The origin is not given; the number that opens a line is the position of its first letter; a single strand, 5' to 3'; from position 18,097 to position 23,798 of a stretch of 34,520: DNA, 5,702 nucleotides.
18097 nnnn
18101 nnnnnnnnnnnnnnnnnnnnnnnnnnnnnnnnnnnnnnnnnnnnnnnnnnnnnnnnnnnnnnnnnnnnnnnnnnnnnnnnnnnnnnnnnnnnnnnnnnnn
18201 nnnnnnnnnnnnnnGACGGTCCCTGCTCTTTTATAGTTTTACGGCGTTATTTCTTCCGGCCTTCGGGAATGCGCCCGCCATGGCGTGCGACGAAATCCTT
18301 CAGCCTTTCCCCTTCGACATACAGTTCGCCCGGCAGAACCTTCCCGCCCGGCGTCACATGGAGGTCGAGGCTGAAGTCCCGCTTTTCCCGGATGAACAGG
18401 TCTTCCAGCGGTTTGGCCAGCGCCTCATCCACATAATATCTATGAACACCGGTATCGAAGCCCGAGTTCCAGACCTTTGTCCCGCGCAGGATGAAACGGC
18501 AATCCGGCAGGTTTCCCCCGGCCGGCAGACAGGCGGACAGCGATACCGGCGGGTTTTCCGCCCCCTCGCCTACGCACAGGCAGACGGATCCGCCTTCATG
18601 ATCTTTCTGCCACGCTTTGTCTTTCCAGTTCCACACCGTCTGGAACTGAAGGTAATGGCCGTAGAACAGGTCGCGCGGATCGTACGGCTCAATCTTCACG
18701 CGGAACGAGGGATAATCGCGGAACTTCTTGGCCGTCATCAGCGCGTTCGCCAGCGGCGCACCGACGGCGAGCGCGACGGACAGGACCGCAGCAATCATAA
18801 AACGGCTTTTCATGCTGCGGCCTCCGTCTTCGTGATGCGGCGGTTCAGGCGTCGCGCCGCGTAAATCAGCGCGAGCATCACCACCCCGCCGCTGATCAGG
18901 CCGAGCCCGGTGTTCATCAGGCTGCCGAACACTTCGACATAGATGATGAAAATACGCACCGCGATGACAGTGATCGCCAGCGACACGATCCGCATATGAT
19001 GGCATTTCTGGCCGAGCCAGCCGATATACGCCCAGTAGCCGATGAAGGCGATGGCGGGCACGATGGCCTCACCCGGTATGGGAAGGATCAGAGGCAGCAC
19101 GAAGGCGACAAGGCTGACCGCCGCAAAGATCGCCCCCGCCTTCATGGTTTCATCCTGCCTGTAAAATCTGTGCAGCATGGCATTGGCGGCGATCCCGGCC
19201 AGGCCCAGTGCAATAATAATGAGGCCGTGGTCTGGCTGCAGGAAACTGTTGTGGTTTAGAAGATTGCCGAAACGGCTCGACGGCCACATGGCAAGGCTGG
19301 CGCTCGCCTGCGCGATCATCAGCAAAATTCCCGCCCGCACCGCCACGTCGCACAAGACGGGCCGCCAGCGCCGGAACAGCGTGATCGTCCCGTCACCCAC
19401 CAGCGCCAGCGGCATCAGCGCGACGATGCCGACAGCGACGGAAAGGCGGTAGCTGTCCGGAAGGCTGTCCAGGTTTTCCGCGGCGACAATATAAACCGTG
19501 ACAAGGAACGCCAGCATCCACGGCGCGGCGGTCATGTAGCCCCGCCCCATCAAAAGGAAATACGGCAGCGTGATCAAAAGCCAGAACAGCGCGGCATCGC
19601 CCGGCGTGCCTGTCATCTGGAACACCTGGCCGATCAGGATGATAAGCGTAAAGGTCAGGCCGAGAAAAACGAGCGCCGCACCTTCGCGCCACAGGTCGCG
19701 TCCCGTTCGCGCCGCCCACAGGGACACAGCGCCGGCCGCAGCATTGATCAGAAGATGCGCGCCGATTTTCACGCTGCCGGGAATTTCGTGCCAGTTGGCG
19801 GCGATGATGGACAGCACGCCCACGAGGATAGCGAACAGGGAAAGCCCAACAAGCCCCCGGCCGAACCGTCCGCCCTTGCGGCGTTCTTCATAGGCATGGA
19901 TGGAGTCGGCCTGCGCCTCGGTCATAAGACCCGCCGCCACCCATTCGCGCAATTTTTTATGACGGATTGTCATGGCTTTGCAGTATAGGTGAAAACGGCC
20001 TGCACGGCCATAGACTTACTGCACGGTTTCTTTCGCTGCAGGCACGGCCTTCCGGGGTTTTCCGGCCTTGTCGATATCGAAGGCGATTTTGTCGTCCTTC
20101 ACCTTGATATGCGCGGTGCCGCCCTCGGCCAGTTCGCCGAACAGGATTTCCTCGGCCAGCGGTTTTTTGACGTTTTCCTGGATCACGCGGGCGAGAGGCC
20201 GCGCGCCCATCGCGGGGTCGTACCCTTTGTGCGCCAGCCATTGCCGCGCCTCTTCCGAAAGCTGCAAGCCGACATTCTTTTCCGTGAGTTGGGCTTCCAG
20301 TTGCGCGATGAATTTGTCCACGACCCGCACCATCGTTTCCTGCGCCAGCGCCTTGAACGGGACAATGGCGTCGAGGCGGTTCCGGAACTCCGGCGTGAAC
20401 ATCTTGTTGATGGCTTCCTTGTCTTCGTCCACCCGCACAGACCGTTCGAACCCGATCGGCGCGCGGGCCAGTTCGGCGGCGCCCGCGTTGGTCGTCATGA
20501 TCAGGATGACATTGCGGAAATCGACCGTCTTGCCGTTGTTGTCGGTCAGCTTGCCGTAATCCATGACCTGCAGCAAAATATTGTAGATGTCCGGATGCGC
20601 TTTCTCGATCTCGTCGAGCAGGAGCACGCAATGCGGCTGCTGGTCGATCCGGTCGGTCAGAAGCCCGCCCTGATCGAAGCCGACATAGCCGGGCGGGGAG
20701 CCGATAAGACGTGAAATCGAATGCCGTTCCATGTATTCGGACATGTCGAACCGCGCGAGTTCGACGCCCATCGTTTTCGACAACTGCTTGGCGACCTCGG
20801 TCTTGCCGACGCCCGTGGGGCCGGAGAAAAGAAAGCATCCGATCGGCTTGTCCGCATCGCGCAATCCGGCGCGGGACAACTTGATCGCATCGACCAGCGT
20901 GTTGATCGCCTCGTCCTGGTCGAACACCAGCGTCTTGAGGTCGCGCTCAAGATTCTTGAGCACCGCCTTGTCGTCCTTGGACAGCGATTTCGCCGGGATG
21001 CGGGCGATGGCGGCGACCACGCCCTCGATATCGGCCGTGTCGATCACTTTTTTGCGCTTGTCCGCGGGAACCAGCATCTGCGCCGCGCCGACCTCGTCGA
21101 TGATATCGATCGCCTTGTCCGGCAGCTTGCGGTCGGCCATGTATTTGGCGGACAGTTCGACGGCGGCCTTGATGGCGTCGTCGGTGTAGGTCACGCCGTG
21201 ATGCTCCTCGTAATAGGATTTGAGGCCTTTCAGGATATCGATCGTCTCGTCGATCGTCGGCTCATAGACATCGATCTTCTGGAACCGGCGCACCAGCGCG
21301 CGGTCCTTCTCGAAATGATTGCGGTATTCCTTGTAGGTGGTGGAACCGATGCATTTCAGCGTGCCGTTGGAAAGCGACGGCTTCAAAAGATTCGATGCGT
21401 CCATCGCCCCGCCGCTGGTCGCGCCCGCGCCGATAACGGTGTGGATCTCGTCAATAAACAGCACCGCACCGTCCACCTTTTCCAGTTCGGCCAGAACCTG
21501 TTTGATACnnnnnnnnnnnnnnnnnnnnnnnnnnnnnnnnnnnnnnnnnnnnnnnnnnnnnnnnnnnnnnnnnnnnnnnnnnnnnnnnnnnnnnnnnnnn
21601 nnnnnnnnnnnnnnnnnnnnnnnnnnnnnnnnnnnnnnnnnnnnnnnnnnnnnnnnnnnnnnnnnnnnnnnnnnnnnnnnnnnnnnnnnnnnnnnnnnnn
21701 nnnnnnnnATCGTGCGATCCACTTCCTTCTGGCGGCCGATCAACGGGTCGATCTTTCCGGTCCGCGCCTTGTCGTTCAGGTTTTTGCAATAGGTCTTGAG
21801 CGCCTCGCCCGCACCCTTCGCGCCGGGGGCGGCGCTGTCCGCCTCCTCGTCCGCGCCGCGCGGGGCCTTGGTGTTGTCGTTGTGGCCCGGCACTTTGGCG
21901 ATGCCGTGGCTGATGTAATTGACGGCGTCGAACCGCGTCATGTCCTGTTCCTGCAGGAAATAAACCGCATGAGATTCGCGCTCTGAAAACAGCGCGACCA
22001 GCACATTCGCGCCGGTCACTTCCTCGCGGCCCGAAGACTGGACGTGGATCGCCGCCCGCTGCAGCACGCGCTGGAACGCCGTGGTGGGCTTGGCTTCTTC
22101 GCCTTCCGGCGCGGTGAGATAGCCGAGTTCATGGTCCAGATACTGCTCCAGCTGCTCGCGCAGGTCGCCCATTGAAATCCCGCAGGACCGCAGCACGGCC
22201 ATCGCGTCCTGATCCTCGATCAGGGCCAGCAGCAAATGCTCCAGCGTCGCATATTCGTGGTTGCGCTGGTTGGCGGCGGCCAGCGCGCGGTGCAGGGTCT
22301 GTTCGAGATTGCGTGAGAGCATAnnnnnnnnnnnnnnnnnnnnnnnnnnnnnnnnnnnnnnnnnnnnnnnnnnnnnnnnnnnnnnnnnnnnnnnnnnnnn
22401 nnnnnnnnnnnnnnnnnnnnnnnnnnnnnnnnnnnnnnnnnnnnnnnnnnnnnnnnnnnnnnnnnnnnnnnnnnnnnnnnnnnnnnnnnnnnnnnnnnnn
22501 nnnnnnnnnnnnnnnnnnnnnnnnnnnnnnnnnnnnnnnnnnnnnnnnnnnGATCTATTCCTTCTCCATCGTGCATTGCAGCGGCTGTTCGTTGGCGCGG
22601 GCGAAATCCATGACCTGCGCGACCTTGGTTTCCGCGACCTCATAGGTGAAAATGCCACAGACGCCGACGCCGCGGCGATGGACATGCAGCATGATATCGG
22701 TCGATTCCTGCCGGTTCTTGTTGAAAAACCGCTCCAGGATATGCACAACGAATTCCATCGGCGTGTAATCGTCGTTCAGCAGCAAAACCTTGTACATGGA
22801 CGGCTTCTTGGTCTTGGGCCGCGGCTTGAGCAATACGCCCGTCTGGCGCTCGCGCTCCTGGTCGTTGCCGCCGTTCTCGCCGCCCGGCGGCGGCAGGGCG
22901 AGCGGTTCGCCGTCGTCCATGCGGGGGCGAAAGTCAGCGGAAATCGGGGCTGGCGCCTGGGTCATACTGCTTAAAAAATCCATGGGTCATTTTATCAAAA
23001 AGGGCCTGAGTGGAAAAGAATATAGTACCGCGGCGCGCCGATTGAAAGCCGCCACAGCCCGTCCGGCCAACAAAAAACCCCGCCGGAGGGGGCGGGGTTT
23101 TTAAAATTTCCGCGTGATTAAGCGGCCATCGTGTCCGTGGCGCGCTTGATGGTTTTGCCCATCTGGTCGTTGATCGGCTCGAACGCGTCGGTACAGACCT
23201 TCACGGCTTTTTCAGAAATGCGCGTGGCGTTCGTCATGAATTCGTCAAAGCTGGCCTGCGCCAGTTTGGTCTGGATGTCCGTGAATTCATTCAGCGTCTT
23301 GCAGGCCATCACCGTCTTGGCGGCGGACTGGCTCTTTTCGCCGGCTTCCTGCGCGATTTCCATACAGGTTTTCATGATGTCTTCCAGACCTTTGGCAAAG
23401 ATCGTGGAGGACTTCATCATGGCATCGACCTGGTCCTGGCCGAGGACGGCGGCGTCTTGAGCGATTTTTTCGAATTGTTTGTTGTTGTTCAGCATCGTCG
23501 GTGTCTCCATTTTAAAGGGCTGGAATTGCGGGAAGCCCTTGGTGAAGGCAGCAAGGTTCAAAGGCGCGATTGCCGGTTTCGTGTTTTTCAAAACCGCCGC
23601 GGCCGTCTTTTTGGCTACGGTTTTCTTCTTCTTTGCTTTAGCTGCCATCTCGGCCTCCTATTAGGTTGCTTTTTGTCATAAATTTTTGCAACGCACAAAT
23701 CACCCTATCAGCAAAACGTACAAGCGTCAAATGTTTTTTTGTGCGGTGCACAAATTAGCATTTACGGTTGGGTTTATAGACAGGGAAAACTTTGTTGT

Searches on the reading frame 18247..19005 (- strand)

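Call 48: search_protein_families(library=pfam, proteins=[window:18247-19005:-], max_evalue=0.0001)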
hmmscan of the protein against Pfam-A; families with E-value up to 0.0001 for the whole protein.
window:18247-19005:- (252 aa): 1 family
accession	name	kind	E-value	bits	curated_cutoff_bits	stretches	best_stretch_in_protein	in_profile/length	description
PF14345.11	GDYXXLXY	-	6.9e-13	49.1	27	1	101-227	22-152/153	GDYXXLXY protein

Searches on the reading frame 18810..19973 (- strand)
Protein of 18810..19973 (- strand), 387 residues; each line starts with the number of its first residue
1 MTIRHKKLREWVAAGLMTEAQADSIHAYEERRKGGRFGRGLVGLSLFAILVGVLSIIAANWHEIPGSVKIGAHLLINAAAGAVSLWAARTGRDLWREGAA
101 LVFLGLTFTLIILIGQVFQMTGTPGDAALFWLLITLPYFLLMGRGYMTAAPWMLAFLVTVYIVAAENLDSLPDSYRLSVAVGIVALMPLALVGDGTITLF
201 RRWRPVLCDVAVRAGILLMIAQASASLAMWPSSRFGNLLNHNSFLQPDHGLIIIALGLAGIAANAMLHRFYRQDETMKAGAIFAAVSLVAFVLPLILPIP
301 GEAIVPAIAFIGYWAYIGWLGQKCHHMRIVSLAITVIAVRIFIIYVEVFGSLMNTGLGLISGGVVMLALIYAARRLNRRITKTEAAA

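Call 48: search_protein_families(library=pfam, proteins=[window:18810-19973:-], max_evalue=0.0001)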
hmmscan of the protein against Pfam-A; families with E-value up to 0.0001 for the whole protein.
window:18810-19973:- (387 aa): 1 family
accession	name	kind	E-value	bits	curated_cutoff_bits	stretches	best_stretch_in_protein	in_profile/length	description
PF09925.14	DUF2157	-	7.8e-27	94.2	32.4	1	10-144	2-142/146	Predicted membrane protein (DUF2157)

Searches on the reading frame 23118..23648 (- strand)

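Call 16: search_protein_families(library=pfam, proteins=[window:23118-23648:-], max_evalue=0.001)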
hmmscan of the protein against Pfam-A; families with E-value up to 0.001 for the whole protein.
window:23118-23648:- (176 aa): 1 family
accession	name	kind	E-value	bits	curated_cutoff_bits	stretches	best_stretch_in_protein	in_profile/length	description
PF09361.15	Phasin_2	-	4.8e-20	72.1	24.9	1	67-163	4-100/100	Phasin protein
